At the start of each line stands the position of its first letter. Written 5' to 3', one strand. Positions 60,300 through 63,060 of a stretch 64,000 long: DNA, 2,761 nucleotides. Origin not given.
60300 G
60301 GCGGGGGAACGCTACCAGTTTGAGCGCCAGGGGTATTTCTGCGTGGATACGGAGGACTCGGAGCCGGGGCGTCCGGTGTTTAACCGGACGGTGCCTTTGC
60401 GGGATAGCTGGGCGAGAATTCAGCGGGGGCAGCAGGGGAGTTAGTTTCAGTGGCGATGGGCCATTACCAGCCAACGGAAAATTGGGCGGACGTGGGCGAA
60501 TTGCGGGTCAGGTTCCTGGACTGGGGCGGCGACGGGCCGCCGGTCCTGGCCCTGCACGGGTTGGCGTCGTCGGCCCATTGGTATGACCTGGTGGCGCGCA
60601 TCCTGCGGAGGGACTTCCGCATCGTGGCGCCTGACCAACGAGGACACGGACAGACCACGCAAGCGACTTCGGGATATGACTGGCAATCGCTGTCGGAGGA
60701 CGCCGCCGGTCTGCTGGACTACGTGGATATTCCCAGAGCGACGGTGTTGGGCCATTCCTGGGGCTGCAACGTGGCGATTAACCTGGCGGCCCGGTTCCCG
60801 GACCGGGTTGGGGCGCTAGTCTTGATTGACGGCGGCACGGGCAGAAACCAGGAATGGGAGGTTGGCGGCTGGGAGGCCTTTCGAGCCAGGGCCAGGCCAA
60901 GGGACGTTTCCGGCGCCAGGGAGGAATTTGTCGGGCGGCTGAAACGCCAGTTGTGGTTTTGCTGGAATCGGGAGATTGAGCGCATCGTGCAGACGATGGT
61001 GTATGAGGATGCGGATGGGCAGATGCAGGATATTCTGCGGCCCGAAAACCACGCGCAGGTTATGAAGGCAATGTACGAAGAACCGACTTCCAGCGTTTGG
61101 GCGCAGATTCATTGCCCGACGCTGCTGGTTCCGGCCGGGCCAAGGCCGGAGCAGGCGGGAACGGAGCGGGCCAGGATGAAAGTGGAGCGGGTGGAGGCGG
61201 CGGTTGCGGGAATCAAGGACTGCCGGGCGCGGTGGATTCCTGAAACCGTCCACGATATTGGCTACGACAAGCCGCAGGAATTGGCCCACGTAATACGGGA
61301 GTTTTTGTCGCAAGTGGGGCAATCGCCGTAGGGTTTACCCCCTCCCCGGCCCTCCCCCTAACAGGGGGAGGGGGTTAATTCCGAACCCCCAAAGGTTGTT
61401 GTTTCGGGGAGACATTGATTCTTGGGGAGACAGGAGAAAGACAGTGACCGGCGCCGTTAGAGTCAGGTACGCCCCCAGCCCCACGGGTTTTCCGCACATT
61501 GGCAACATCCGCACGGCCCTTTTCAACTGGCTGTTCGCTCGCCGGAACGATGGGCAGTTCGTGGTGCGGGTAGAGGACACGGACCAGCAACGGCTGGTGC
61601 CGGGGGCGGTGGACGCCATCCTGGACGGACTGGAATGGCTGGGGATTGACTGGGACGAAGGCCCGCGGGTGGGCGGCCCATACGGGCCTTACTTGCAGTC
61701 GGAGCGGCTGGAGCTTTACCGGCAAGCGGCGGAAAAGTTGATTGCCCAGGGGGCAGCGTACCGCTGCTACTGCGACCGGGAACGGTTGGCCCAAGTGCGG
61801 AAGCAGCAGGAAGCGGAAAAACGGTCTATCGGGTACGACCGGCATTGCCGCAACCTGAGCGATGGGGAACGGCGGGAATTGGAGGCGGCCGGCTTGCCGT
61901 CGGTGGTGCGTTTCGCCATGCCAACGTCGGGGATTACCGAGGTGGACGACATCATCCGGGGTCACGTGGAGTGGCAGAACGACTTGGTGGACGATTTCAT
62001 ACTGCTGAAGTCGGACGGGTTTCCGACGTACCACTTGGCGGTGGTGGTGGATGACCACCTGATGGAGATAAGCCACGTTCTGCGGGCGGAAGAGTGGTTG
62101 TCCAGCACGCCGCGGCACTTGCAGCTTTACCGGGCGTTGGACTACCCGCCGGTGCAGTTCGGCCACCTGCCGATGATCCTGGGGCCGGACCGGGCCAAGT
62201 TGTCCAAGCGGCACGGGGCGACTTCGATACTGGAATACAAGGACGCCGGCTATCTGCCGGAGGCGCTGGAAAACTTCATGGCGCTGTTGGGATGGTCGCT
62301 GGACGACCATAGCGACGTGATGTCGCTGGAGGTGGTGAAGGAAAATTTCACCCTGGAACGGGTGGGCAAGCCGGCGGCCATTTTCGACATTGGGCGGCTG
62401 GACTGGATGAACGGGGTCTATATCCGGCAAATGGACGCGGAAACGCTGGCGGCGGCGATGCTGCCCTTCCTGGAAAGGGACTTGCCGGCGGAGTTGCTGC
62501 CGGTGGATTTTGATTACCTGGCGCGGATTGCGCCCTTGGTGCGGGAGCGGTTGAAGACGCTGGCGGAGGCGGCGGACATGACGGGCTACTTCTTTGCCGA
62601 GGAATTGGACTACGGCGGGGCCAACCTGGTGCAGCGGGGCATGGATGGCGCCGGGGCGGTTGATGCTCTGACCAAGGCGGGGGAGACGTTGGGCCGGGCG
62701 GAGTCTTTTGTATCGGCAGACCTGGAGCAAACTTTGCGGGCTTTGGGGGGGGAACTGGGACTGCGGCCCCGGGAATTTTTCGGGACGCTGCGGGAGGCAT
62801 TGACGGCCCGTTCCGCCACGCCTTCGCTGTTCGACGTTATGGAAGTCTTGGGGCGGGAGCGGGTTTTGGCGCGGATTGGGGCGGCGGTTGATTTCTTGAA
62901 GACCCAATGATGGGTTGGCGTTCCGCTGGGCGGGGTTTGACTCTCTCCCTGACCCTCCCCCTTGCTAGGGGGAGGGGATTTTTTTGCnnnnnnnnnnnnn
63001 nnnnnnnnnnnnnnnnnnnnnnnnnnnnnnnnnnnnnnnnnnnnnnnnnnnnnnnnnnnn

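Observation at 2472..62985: Three hairpin-repeat families fill the intergenic DNA, almost all in one orientation regardless of gene strand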

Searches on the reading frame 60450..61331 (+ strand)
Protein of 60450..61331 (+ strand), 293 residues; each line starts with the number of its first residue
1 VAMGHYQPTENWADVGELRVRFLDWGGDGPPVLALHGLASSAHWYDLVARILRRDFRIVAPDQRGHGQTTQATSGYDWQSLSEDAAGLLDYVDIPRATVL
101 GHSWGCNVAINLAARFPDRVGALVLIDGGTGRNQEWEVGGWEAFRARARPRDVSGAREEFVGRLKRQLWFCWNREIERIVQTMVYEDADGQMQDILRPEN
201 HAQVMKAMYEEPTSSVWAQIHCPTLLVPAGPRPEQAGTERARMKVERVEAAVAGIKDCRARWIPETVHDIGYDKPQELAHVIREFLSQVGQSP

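Call 82: search_protein_families(library=pfam, proteins=[window:60450-61331:+], max_evalue=0.001)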
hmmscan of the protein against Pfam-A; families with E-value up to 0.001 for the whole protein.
window:60450-61331:+ (293 aa): 4 families
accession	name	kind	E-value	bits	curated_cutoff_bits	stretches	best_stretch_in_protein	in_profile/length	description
PF00561.26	Abhydrolase_1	-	1.9e-23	83.9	25.8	1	30-155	1-134/245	alpha/beta hydrolase fold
PF12697.13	Abhydrolase_6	-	1e-17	66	26.3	1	32-279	1-215/217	Alpha/beta hydrolase family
PF12146.15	Hydrolase_4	-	8.2e-14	51.9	27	1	32-183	7-152/239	Serine aminopeptidase, S33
PF00975.26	Thioesterase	-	0.00057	20.6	26.4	1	32-125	3-99/226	Thioesterase domain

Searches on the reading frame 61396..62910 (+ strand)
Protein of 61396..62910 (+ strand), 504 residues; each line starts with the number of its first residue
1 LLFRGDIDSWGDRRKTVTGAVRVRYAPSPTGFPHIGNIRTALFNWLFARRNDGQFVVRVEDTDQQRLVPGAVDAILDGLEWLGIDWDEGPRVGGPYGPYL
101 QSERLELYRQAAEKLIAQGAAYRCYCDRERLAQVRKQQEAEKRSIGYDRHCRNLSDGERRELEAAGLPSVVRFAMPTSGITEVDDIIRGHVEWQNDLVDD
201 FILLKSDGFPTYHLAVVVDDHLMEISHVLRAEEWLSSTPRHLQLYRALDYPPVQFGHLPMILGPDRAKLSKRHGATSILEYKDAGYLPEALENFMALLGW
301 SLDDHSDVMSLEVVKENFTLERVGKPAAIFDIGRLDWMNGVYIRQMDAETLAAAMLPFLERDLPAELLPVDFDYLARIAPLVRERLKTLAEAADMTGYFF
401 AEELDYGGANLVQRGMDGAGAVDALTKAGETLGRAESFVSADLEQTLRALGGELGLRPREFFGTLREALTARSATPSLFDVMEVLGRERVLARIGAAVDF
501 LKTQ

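Call 11: search_protein_families(library=ncbifam, proteins=[window:61396-62910:+])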
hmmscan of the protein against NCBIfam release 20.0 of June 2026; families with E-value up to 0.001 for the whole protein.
window:61396-62910:+ (504 aa): 10 families
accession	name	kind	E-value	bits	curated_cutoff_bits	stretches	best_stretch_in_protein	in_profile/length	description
TIGR00464.1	gltX_bact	equivalog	3.6e-155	517.4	289.95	1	21-502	2-469/470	glutamate--tRNA ligase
NF004315.1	PRK05710.1-4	equivalog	2.8e-70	236.8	250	1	24-291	2-270/274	tRNA glutamyl-Q(34) synthetase GluQRS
TIGR03838.1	queuosine_YadB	equivalog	1.9e-69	234.1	276.7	1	22-301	2-258/272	tRNA glutamyl-Q(34) synthetase GluQRS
NF004314.0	PRK05710.1-3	equivalog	5.7e-64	216.3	256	1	21-319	7-283/297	tRNA glutamyl-Q(34) synthetase GluQRS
NF004313.0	PRK05710.1-2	equivalog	1.1e-51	175.7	380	1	21-292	5-265/299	tRNA glutamyl-Q(34) synthetase GluQRS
NF004312.0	PRK05710.1-1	equivalog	1.8e-44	152.4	453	1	23-325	16-293/306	tRNA glutamyl-Q(34) synthetase GluQRS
NF003169.0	PRK04156.1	equivalog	6.5e-40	137.3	516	2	18-142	99-216/567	glutamate--tRNA ligase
TIGR00463.1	gltX_arch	equivalog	5.1e-35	121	401.75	1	18-261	91-322/560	glutamate--tRNA ligase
NF011291.0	PRK14703.1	equivalog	3.9e-17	61.8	681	1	19-144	30-148/769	glutamine--tRNA ligase/YqeY domain fusion protein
TIGR00440.1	glnS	equivalog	9.8e-13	47.8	425.8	1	21-140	1-112/524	glutamine--tRNA ligase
